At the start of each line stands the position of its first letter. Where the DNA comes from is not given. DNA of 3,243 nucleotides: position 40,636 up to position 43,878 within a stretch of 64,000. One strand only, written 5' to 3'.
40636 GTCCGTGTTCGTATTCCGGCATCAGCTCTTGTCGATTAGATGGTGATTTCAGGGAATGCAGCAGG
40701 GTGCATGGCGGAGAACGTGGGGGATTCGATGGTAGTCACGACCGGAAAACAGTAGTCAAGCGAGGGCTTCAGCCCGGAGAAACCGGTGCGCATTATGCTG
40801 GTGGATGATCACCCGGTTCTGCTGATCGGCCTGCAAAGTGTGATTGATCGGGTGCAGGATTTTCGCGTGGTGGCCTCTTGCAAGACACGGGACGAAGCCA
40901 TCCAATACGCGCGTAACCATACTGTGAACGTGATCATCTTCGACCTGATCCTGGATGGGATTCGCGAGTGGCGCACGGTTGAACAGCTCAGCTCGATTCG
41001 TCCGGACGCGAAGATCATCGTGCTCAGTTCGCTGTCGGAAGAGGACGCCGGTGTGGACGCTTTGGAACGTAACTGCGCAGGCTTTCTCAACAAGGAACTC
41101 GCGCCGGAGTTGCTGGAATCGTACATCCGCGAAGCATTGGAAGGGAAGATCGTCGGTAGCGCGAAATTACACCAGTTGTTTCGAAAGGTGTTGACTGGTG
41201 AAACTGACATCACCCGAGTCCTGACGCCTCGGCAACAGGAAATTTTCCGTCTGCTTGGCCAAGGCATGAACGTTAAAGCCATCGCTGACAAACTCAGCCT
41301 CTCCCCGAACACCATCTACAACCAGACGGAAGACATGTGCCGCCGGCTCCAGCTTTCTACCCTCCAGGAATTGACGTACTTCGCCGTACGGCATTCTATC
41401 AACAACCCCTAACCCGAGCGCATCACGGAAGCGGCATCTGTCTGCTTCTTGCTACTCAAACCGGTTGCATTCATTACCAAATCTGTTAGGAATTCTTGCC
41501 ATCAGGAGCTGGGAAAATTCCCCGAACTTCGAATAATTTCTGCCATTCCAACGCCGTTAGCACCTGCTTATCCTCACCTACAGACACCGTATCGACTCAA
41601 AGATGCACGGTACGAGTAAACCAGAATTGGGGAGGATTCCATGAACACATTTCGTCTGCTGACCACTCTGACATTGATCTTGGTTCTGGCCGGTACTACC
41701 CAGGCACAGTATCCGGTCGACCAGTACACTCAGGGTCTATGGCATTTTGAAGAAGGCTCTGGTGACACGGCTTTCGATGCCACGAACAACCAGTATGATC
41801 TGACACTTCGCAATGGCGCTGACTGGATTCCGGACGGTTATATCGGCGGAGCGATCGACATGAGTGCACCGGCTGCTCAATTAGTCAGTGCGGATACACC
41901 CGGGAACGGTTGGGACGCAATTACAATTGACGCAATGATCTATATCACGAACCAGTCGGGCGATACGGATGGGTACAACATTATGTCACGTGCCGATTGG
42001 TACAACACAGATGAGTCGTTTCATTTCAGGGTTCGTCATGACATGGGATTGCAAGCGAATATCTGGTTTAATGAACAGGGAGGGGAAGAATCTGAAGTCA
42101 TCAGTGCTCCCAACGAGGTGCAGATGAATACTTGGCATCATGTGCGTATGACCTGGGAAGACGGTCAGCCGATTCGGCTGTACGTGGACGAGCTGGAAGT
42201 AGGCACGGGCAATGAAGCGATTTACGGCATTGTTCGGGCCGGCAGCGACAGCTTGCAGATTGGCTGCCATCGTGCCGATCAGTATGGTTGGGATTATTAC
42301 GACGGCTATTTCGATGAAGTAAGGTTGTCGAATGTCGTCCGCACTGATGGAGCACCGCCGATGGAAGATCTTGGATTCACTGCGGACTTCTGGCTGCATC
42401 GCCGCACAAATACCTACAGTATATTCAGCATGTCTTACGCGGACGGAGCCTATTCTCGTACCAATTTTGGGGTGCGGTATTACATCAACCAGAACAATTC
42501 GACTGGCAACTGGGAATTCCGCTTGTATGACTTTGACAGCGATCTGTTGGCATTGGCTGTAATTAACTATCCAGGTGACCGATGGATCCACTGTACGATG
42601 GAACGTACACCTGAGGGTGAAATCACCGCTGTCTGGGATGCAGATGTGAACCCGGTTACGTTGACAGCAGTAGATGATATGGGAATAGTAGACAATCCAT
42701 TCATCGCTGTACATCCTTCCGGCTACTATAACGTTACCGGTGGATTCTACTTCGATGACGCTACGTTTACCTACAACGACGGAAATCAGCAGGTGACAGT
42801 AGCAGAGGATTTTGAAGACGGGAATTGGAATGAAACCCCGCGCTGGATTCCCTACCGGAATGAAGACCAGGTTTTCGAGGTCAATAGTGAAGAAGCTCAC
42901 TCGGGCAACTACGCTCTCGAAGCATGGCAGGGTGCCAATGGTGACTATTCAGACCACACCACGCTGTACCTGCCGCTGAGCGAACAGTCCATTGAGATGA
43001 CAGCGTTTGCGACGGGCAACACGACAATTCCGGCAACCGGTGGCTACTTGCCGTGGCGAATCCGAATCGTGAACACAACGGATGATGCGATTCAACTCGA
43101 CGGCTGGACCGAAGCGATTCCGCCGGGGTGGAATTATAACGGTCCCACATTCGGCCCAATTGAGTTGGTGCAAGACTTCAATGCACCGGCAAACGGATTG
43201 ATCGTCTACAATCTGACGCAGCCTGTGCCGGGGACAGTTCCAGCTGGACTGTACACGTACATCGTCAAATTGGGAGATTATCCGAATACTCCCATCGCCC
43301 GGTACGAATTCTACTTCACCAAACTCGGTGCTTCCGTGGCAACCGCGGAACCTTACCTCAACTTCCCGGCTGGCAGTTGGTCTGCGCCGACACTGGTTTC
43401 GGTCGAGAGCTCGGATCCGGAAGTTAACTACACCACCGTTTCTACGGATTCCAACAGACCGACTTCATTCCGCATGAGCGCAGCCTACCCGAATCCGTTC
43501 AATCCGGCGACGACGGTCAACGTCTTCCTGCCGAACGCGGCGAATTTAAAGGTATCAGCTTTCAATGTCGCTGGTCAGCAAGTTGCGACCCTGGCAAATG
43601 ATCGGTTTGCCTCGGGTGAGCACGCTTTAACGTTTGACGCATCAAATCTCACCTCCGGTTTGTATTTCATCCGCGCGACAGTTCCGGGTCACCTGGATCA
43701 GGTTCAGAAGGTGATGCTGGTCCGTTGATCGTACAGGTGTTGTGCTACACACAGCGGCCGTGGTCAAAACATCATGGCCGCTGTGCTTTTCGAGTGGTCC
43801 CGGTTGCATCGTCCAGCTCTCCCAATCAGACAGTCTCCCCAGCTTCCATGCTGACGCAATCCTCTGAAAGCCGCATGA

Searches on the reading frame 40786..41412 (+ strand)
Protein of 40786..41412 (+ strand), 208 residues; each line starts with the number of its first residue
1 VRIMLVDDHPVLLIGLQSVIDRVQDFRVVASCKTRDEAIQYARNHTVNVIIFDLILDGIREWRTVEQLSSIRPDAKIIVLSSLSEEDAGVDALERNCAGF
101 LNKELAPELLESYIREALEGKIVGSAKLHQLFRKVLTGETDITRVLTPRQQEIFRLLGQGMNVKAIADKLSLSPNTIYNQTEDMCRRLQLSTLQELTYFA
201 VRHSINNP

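Call 69: search_protein_families(library=pfam, proteins=[window:40786-41412:+], max_evalue=0.001)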
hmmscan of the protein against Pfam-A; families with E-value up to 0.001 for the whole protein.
window:40786-41412:+ (208 aa): 7 families
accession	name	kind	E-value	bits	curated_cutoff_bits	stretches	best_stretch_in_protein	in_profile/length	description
PF00072.30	Response_reg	-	3.6e-17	63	30.2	1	3-114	1-110/111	Response regulator receiver domain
PF00196.25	GerE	-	3.1e-11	43.2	23.5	1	145-200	2-57/57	Bacterial regulatory proteins, luxR family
PF02796.21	HTH_7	-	5.7e-06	26.8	23.8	1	149-178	10-39/45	Helix-turn-helix domain of resolvase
PF08281.18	Sigma70_r4_2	-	6.9e-05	22.9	25.7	1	145-180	10-46/54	Sigma-70, region 4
PF13936.12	HTH_38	-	0.00011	22.3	27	1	151-179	11-39/44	Helix-turn-helix domain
PF13384.12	HTH_23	-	0.0003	21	24.6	1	151-179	8-36/50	Homeodomain-like domain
PF14493.12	HTH_40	-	0.00086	20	27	0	151-184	3-36/89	Helix-turn-helix domain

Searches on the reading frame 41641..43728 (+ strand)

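Call 69: search_protein_families(library=pfam, proteins=[window:41641-43728:+], max_evalue=0.001)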
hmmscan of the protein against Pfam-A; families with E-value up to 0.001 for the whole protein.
window:41641-43728:+ (695 aa): 2 families
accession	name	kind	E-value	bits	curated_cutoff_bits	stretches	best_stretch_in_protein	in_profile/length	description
PF13385.13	Laminin_G_3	-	6e-16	59.4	27.6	1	92-236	17-147/151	Concanavalin A-like lectin/glucanases superfamily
PF18962.6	Por_Secre_tail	-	3.9e-09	37.1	27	1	616-681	2-64/75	Secretion system C-terminal sorting domain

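Call 70: search_protein_families(library=padloc, proteins=[window:41641-43728:+], max_evalue=0.001)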
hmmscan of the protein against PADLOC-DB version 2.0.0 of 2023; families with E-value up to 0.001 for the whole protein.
window:41641-43728:+ (695 aa): 0 families
